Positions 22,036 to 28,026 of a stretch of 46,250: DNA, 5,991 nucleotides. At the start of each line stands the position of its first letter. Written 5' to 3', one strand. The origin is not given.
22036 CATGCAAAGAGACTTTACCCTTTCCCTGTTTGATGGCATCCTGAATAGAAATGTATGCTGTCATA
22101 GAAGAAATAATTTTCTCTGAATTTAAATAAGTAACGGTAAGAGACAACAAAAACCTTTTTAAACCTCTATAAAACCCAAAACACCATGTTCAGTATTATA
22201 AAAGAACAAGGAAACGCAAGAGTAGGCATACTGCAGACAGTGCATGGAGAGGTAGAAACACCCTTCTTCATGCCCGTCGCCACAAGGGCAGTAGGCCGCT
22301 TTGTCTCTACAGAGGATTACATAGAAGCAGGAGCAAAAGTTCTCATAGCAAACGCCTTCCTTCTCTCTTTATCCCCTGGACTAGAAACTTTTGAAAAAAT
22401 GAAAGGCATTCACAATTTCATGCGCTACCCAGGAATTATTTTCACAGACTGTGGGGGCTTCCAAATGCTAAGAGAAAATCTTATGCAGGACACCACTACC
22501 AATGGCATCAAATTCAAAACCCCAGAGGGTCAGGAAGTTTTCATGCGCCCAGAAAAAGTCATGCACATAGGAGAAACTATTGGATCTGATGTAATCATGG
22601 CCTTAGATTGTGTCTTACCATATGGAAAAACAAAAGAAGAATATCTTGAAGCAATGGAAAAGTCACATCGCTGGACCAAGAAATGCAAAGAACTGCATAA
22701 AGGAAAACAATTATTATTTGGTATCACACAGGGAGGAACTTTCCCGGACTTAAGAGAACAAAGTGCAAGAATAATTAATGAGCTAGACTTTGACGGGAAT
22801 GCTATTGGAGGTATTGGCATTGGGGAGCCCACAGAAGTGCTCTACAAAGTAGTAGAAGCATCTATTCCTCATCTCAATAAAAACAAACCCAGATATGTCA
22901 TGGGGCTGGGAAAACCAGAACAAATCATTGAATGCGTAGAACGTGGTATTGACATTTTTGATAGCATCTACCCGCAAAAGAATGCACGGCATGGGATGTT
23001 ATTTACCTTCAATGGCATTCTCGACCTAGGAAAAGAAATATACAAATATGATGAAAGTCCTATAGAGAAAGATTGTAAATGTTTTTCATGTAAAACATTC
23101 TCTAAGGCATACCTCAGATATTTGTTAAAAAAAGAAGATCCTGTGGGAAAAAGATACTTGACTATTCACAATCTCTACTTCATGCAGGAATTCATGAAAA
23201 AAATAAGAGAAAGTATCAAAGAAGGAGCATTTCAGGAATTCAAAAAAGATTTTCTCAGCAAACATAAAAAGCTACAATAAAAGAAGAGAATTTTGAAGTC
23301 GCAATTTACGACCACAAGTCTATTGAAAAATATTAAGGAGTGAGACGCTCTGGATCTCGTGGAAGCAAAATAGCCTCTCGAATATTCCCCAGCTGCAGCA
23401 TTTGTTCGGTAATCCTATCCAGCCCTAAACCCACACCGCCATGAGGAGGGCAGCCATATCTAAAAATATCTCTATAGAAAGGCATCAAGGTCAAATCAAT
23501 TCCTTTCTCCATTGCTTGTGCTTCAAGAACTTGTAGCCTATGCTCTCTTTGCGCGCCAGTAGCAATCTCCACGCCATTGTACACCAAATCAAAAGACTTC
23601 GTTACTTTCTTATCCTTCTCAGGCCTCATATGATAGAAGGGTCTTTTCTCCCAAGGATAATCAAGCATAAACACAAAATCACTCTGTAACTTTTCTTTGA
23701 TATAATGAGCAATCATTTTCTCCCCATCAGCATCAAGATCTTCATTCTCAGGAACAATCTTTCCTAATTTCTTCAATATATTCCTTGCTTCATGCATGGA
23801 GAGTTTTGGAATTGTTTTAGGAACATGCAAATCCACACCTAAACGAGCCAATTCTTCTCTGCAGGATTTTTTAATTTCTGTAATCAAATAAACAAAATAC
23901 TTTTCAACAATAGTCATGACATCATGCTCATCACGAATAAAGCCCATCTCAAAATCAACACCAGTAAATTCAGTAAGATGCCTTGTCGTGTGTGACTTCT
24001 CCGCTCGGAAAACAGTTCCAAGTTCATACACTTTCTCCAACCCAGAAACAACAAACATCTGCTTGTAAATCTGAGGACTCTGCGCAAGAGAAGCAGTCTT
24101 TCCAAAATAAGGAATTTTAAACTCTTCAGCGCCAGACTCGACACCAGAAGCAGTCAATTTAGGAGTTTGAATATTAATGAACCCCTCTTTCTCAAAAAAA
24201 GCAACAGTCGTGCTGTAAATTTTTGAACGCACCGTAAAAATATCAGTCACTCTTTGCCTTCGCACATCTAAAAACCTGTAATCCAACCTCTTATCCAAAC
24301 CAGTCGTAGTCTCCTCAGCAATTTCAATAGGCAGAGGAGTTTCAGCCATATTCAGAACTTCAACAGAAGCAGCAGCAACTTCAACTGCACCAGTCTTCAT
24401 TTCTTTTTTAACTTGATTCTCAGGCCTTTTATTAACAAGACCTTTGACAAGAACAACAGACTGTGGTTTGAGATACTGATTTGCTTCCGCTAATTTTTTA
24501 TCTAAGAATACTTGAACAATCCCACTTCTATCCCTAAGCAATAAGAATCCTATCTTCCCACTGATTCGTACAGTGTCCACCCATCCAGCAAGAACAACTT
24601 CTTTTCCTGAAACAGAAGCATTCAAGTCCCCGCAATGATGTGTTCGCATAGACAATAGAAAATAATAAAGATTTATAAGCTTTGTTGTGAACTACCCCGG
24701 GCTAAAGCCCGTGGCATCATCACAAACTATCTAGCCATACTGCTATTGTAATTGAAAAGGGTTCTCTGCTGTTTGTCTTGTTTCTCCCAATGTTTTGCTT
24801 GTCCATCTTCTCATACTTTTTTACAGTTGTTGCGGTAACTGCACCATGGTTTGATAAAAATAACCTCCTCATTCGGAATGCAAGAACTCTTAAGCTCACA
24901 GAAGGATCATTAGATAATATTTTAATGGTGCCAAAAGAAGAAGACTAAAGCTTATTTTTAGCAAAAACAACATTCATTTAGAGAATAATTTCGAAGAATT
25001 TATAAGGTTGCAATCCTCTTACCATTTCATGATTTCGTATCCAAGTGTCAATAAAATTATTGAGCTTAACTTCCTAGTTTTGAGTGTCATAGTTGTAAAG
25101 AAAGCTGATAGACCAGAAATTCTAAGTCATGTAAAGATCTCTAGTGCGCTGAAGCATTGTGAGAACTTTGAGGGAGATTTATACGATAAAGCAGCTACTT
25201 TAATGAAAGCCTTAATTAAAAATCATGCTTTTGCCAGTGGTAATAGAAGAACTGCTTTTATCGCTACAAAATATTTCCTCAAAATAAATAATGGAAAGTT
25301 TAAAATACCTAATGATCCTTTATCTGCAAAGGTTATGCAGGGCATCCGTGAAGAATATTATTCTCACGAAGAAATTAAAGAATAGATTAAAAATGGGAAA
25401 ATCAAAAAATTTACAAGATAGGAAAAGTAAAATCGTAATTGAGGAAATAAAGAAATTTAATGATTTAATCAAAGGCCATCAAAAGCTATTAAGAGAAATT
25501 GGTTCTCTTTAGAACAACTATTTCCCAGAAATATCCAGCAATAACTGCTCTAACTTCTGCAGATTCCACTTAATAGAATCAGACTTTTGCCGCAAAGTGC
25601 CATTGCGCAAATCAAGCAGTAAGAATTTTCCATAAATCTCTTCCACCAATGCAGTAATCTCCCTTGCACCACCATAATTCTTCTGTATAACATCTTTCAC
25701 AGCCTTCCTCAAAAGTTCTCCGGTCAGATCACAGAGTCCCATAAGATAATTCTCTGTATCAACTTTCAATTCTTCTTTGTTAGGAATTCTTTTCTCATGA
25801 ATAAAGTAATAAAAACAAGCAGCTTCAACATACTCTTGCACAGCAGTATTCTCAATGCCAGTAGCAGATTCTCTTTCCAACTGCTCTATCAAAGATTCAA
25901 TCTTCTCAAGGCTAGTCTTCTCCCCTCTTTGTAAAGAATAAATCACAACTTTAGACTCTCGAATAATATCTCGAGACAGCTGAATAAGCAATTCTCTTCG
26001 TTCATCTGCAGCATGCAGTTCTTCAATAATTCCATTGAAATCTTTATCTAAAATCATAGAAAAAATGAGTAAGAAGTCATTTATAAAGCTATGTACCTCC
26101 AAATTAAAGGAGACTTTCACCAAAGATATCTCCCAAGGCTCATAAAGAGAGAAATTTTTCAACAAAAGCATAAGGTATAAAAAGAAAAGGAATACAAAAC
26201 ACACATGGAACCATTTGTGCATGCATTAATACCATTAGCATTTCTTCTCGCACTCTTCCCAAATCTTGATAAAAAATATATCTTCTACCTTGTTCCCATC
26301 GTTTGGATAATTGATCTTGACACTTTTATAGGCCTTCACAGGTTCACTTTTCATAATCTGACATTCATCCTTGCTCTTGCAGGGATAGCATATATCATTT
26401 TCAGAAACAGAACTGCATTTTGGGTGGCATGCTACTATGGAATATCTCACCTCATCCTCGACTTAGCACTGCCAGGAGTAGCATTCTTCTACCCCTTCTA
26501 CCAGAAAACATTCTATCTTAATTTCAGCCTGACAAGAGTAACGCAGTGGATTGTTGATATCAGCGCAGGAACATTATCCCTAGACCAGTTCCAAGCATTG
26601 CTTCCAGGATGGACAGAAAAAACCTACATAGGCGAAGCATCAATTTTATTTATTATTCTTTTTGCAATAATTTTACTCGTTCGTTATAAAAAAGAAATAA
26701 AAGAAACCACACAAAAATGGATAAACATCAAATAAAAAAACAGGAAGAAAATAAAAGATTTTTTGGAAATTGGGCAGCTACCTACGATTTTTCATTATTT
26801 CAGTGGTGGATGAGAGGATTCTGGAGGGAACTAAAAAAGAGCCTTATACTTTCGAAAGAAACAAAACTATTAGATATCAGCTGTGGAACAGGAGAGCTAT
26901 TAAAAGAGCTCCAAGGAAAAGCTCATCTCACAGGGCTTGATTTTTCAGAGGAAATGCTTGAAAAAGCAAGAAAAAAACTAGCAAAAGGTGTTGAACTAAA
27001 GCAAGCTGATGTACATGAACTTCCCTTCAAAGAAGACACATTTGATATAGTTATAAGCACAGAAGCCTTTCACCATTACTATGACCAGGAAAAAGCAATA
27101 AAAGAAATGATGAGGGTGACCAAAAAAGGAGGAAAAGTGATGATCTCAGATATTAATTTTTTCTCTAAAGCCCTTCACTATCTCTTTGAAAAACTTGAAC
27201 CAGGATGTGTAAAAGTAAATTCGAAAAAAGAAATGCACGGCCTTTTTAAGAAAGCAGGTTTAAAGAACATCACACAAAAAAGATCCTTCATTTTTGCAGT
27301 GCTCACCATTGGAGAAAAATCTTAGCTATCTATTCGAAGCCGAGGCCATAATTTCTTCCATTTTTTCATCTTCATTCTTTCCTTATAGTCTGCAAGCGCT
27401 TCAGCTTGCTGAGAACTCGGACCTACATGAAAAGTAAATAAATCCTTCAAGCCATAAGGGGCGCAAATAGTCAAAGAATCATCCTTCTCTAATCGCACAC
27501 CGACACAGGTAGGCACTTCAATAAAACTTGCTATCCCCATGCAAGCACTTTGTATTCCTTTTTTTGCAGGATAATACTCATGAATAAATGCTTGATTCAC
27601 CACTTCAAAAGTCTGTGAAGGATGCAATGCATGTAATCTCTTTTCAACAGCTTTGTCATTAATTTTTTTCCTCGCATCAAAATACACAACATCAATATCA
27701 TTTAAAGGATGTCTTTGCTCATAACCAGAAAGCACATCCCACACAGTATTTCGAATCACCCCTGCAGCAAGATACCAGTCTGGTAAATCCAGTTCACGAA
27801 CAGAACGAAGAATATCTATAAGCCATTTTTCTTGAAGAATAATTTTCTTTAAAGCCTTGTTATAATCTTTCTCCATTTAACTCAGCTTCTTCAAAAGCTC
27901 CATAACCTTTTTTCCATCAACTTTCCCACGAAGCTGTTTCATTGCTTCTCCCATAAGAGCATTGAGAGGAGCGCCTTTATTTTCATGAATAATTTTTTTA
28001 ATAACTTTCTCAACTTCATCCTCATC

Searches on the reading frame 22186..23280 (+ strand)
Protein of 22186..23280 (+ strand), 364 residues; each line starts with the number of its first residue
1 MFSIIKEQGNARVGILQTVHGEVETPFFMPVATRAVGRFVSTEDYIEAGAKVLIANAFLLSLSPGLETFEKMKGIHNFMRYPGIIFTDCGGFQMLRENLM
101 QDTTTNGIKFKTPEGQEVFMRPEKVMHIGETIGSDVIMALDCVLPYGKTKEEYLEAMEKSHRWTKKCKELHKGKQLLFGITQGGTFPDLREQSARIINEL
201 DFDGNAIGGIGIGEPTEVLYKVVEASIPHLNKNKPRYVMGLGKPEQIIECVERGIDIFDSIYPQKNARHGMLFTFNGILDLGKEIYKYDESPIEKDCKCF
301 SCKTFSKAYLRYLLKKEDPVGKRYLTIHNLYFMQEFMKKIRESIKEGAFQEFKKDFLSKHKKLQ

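Call 17: search_protein_families(library=pfam, proteins=[window:22186-23280:+])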
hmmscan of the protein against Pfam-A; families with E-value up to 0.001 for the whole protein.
window:22186-23280:+ (364 aa): 1 family
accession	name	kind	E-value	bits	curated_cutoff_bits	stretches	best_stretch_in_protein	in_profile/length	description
PF01702.25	TGT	-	1.7e-128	429.1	26.3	1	10-361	2-356/357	Queuine tRNA-ribosyltransferase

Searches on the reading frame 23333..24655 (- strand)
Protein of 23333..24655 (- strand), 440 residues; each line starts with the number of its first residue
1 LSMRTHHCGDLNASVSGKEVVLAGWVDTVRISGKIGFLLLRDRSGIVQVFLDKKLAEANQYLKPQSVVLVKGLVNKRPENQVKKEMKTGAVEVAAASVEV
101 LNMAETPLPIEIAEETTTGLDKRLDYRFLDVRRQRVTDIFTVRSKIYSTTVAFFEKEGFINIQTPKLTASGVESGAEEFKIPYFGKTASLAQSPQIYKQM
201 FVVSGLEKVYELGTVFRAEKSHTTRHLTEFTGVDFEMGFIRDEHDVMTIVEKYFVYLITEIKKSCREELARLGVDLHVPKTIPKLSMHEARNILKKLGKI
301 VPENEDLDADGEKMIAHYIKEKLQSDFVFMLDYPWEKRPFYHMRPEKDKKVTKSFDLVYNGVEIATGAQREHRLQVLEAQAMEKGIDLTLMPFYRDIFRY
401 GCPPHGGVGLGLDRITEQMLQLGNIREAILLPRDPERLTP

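Call 17: search_protein_families(library=pfam, proteins=[window:23333-24655:-])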
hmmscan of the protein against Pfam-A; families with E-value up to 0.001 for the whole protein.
window:23333-24655:- (440 aa): 2 families
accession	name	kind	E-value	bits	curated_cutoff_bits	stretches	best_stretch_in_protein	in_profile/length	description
PF00152.25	tRNA-synt_2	-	1.2e-85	287.7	25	1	121-434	3-307/308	tRNA synthetases class II (D, K and N)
PF01336.31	tRNA_anti-codon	-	2.7e-14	53.3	27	1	20-99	1-73/75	OB-fold nucleic acid binding domain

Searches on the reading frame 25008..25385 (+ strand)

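Call 17: search_protein_families(library=pfam, proteins=[window:25008-25385:+])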
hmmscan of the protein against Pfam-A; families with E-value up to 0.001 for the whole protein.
window:25008-25385:+ (125 aa): 1 family
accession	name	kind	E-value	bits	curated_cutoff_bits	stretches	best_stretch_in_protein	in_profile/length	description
PF02661.23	Fic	-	1.9e-08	35.5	24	1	53-91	55-93/93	Fic/DOC family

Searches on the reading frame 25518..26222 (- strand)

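Call 17: search_protein_families(library=pfam, proteins=[window:25518-26222:-])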
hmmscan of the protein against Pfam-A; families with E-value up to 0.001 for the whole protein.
window:25518-26222:- (234 aa): 1 family
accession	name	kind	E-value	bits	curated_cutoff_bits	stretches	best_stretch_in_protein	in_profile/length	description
PF01997.21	Translin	-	3.5e-25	89.6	25.9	1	74-232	1-202/205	Translin family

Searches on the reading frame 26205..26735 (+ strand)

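Call 17: search_protein_families(library=pfam, proteins=[window:26205-26735:+])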
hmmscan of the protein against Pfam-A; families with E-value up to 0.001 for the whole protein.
window:26205-26735:+ (176 aa): 1 family
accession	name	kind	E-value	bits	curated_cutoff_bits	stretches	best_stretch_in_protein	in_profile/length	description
PF04307.19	YdjM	-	2.1e-11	44.1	29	1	6-156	27-168/176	YdjM inner membrane protein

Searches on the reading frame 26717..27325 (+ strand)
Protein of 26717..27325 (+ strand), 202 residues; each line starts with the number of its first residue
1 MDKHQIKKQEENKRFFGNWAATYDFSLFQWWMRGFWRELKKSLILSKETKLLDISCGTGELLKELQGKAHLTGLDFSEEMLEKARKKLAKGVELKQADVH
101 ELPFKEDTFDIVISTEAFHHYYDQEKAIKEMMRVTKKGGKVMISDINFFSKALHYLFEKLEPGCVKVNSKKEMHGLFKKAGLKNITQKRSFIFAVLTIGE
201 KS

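Call 17: search_protein_families(library=pfam, proteins=[window:26717-27325:+])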
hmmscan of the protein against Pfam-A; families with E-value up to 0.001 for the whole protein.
window:26717-27325:+ (202 aa): 10 families
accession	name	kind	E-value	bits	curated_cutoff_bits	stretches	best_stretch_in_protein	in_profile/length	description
PF13847.12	Methyltransf_31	-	1.5e-28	99.8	27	1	46-181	2-145/145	Methyltransferase domain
PF08241.18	Methyltransf_11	-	2.7e-27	95.7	21.2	1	52-143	1-95/95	Methyltransferase domain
PF13649.12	Methyltransf_25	-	5e-25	88.5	27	1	52-139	2-97/97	Methyltransferase domain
PF13489.12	Methyltransf_23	-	5.7e-20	72.1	27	1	31-186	4-163/164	Methyltransferase domain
PF01209.24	Ubie_methyltran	-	4.4e-19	69.2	20.1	1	13-145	10-153/233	ubiE/COQ5 methyltransferase family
PF08242.18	Methyltransf_12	-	2.1e-16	60.9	30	1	52-140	1-97/98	Methyltransferase domain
PF07021.18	MetW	-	8.2e-10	39.1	21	1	46-148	12-112/193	Methionine biosynthesis protein MetW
PF02353.26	CMAS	-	1.2e-07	31.7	27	1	42-147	57-168/273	Mycolic acid cyclopropane synthetase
PF05148.21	Methyltransf_8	-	3.4e-05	24.3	27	1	46-185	71-198/219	Hypothetical methyltransferase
PF05175.20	MTS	-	5.2e-05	23.4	23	1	47-135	31-126/170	Methyltransferase small domain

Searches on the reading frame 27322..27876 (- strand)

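Call 17: search_protein_families(library=pfam, proteins=[window:27322-27876:-])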
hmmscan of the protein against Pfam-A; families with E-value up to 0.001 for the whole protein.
window:27322-27876:- (184 aa): 1 family
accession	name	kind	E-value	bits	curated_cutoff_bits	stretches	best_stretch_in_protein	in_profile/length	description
PF06042.17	NTP_transf_6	-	2.2e-51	174.3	25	1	25-182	2-159/159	Nucleotidyltransferase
